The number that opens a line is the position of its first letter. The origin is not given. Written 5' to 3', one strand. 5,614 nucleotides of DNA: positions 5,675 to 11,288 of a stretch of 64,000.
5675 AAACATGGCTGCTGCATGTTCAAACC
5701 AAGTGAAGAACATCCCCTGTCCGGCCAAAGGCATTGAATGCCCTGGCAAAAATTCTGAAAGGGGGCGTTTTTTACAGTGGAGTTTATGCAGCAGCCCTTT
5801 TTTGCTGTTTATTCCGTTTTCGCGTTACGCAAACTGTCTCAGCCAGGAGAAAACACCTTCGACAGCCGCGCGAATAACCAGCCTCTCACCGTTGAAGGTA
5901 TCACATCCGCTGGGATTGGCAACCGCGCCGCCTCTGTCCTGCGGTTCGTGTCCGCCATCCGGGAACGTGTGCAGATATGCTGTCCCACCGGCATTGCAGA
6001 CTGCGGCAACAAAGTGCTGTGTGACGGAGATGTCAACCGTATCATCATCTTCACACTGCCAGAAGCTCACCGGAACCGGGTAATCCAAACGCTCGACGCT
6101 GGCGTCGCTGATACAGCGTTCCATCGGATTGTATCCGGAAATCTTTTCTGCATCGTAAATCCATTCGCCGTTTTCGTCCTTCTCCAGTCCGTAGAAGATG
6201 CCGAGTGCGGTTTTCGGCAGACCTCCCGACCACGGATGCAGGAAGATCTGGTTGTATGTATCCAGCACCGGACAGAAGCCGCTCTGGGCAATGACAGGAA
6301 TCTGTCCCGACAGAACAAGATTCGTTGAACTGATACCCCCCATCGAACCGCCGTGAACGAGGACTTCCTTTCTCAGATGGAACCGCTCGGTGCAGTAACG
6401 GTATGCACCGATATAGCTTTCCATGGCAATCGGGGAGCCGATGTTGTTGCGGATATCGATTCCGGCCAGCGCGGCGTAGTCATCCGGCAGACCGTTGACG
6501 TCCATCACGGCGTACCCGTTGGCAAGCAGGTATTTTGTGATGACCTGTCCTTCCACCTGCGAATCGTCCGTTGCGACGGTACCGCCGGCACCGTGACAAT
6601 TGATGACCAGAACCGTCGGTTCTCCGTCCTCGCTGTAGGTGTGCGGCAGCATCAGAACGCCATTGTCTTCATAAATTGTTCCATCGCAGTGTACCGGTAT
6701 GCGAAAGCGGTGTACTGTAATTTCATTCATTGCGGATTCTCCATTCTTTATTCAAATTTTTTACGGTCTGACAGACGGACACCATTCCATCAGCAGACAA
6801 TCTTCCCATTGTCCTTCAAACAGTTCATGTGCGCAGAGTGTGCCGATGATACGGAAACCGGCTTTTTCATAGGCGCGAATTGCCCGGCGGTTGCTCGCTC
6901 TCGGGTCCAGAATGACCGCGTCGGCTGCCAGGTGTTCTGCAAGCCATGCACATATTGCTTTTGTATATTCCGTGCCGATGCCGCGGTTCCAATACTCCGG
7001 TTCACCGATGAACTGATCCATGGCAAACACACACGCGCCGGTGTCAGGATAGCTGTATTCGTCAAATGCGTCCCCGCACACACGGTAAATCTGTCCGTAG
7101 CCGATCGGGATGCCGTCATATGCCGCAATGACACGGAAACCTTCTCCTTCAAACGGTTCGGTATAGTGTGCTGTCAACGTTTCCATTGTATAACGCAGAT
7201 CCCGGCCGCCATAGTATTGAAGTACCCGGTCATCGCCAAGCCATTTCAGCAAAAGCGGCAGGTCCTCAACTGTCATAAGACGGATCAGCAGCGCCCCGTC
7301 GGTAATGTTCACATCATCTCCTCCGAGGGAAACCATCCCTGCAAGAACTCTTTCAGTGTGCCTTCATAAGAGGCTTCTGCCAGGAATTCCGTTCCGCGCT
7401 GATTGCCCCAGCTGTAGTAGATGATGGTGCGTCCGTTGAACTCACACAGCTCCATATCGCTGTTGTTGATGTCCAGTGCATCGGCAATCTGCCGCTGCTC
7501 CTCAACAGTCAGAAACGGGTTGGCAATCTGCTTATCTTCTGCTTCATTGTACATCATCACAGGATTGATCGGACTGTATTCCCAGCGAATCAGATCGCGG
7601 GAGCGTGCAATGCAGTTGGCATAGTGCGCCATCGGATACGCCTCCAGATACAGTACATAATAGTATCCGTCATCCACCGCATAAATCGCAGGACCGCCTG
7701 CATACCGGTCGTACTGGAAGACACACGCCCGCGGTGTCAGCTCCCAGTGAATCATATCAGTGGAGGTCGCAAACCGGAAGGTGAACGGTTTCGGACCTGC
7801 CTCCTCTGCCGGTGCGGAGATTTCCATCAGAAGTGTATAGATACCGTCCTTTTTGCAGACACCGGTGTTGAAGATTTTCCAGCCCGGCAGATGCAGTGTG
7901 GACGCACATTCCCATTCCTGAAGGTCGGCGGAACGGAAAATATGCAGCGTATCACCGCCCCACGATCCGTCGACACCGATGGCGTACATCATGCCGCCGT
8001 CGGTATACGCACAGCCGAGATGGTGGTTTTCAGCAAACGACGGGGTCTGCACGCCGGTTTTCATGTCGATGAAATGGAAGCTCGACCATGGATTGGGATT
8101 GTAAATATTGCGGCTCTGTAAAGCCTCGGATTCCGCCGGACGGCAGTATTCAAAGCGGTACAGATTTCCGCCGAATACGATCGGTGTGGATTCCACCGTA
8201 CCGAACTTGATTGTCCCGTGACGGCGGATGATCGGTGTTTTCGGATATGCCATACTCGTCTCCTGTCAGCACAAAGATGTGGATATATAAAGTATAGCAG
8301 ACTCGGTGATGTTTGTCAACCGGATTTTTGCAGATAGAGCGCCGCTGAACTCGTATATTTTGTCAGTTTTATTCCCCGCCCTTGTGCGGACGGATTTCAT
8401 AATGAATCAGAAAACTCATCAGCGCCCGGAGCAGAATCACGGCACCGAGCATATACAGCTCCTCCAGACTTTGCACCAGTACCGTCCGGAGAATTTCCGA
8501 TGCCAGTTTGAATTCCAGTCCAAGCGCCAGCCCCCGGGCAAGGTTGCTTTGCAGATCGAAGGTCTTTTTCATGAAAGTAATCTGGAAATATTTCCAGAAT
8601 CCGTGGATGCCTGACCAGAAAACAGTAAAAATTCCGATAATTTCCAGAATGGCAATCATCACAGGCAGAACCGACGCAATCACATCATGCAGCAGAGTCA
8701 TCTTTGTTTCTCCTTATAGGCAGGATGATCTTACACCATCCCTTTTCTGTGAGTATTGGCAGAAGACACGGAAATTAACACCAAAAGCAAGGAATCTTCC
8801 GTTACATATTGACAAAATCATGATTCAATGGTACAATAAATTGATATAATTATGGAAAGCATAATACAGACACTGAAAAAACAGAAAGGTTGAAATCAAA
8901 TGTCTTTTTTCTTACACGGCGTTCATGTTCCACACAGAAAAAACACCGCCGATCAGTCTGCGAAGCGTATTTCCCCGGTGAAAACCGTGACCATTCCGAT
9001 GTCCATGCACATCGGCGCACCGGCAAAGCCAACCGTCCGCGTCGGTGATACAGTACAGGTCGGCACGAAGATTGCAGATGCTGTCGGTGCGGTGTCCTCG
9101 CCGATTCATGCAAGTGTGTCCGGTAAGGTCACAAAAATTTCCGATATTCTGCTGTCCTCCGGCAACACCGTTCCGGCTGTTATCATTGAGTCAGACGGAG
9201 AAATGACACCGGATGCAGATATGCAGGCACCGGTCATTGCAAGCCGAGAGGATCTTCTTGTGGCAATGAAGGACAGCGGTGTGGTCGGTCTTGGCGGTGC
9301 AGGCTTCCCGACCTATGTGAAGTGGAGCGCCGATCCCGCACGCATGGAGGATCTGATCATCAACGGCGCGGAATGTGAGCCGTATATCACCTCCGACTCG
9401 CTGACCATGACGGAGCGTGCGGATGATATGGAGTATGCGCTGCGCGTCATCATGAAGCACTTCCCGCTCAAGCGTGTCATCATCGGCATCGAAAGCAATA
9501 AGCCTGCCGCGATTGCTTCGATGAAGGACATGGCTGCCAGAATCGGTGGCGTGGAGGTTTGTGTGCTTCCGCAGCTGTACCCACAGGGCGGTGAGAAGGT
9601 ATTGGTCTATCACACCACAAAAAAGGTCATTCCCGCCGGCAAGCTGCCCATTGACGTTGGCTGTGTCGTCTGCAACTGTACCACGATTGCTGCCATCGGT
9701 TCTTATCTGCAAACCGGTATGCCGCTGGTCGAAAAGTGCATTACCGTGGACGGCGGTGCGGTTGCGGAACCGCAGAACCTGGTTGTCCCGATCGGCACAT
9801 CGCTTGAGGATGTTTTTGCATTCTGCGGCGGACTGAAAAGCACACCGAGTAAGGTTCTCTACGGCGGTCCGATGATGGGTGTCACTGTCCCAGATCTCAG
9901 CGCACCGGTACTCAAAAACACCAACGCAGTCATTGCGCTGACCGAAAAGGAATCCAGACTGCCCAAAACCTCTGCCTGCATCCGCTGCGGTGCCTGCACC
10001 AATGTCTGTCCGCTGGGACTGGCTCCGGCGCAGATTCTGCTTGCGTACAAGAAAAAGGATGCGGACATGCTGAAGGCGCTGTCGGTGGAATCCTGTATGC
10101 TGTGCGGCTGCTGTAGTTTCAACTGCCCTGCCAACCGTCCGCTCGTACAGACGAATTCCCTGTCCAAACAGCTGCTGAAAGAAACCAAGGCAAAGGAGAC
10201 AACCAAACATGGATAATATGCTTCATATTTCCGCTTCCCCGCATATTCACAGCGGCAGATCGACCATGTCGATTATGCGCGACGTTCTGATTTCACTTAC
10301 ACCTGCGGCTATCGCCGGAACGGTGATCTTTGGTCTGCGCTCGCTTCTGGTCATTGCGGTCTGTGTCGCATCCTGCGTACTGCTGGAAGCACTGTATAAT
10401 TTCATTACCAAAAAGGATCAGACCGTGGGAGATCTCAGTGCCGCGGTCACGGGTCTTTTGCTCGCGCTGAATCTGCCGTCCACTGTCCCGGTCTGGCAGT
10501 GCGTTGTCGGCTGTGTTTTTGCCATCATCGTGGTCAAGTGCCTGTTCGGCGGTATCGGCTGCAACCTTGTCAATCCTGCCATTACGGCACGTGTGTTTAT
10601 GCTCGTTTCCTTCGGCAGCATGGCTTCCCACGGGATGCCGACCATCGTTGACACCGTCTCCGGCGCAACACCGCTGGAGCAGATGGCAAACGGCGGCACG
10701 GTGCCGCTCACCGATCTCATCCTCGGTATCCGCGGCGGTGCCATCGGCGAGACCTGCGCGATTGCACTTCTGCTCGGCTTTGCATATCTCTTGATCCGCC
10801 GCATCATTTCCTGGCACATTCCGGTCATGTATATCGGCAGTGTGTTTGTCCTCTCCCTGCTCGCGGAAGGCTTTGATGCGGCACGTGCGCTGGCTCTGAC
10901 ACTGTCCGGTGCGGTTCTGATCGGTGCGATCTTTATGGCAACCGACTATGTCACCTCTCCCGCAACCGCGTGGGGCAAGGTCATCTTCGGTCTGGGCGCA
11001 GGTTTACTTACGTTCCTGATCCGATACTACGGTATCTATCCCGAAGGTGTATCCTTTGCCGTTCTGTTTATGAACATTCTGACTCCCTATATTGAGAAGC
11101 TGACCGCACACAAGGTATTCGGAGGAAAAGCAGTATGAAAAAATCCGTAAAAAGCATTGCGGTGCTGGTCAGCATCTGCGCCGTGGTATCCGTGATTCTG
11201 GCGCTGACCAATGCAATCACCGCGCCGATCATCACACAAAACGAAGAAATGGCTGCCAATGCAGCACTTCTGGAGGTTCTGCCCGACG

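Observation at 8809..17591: rnfCDGEAB extended by a NusG-II/Gx-transporter pair, a tandem-domain lipoprotein and a lipoprotein ApbE: a complete extracytoplasmic flavinylation module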

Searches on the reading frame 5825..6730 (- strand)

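Call 26: search_protein_families(library=pfam, proteins=[window:5825-6730:-], max_evalue=0.001)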
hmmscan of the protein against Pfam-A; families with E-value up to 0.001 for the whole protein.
window:5825-6730:- (301 aa): 1 family
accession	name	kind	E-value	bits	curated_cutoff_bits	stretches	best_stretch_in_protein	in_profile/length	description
PF12697.13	Abhydrolase_6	-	1.4e-05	26.3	26.3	1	82-271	45-215/217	Alpha/beta hydrolase family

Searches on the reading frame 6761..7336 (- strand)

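Call 26: search_protein_families(library=pfam, proteins=[window:6761-7336:-], max_evalue=0.001)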
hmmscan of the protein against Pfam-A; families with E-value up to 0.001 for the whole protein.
window:6761-7336:- (191 aa): 4 families
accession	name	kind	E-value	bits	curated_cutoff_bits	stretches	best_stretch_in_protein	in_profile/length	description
PF13523.12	Acetyltransf_8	-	3.3e-22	79.1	27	1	24-165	4-141/145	Acetyltransferase (GNAT) domain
PF13302.13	Acetyltransf_3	-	8.5e-16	59.3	25.4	1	16-162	2-138/138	Acetyltransferase (GNAT) domain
PF00583.31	Acetyltransf_1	-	1.2e-11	45.4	20.7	1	59-161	24-116/116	Acetyltransferase (GNAT) family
PF13508.13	Acetyltransf_7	-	2e-05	25.3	27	1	69-162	5-83/84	Acetyltransferase (GNAT) domain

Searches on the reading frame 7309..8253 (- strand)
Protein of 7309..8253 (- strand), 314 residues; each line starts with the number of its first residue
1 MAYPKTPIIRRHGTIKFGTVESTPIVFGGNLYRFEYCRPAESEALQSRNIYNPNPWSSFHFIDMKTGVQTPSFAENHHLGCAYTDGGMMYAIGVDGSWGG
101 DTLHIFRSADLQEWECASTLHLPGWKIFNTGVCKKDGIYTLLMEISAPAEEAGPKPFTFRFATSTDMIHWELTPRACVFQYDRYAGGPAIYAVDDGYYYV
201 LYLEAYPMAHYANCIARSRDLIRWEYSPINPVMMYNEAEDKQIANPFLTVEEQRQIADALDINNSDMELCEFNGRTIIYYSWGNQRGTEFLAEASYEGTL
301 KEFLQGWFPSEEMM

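Call 6: search_protein_families(library=ncbifam, proteins=[window:7309-8253:-], max_evalue=0.01)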
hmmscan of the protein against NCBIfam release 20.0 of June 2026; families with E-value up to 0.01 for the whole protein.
window:7309-8253:- (314 aa): 1 family
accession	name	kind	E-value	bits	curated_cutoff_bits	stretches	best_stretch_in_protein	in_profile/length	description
NF052550.1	BManbPhaseBMBP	equivalog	0.00032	20.2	450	1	127-228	26-134/296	beta-1,2-mannobiose phosphorylase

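Call 26: search_protein_families(library=pfam, proteins=[window:7309-8253:-], max_evalue=0.001)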
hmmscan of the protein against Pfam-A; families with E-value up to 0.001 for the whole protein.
window:7309-8253:- (314 aa): 1 family
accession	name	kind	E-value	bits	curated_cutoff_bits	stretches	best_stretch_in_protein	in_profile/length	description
PF00251.26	Glyco_hydro_32N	-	4.4e-05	23.6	22.1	0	131-253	14-141/307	Glycosyl hydrolases family 32 N-terminal domain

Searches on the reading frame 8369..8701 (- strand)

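Call 6: search_protein_families(library=ncbifam, proteins=[window:8369-8701:-], max_evalue=0.01)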
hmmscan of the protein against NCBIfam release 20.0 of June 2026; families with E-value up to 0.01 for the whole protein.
window:8369-8701:- (110 aa): 0 families

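Call 26: search_protein_families(library=pfam, proteins=[window:8369-8701:-], max_evalue=0.001)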
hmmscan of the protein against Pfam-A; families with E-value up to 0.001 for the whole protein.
window:8369-8701:- (110 aa): 1 family
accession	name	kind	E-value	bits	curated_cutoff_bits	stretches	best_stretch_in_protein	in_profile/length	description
PF07784.16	DUF1622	-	8e-19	67.8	24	1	32-103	3-78/78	Protein of unknown function (DUF1622)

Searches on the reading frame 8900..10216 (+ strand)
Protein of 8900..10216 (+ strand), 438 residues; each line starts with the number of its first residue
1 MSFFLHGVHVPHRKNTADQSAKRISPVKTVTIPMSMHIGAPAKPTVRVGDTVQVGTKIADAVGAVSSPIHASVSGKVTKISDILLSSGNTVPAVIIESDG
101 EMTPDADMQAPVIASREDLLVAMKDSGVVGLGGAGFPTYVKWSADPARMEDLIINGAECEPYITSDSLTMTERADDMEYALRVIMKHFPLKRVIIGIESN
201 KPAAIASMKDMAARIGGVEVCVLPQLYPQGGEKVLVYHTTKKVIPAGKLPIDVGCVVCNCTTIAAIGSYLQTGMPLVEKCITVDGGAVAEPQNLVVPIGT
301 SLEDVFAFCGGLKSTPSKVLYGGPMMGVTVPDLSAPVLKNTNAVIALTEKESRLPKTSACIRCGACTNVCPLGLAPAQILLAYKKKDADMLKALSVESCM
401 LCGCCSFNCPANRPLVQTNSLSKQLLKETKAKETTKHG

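Call 3: search_protein_families(library=pfam, proteins=[window:8900-10216:+], max_evalue=0.01)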
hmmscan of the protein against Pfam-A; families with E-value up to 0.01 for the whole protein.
window:8900-10216:+ (438 aa): 13 families
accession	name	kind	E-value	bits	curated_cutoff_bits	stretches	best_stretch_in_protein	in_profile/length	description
PF01512.22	Complex1_51K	-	1.4e-43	148.9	31.2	1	123-266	1-148/150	Nuo51 FMN-binding domain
PF13375.12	RnfC_N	-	1.8e-28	99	25.6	1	4-101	3-101/101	RnfC Barrel sandwich hybrid domain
PF10531.15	SLBB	-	4.2e-11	43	27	1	281-328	2-54/55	SLBB domain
PF13183.11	Fer4_8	-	3.5e-07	31.1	27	1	358-412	3-67/68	4Fe-4S dicluster domain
PF12797.12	Fer4_2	-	1.9e-06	27.9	24.5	1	357-371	7-21/22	4Fe-4S binding domain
PF13237.11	Fer4_10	-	1.1e-05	25.7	25.5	1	357-410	6-53/53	4Fe-4S dicluster domain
PF12838.12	Fer4_7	-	1.8e-05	25.6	27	1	360-412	2-51/52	4Fe-4S dicluster domain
PF13534.11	Fer4_17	-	5e-05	24.2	22.2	1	359-412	1-59/61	4Fe-4S dicluster domain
PF00037.32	Fer4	-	6e-05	23.1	21.1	1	358-371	6-19/24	4Fe-4S binding domain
PF13187.11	Fer4_9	-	0.00047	20.6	27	1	351-373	34-50/52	4Fe-4S dicluster domain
PF12800.12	Fer4_4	-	0.0013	19.4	24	1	358-371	2-15/17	4Fe-4S binding domain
PF12837.12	Fer4_6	-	0.0014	19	25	1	358-371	7-20/24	4Fe-4S binding domain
PF25160.1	LdpA_Fe-S-bd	-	0.0024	18.1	27.6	0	357-375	25-43/49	LdpA Fe-S cluster-binding domain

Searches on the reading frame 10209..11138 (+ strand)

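Call 3: search_protein_families(library=pfam, proteins=[window:10209-11138:+], max_evalue=0.01)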
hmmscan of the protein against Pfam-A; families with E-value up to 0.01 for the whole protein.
window:10209-11138:+ (309 aa): 1 family
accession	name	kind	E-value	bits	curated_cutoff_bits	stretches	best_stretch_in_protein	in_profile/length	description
PF03116.20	NQR2_RnfD_RnfE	-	4.3e-109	364.9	27.7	1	7-305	2-296/296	NQR2, RnfD, RnfE family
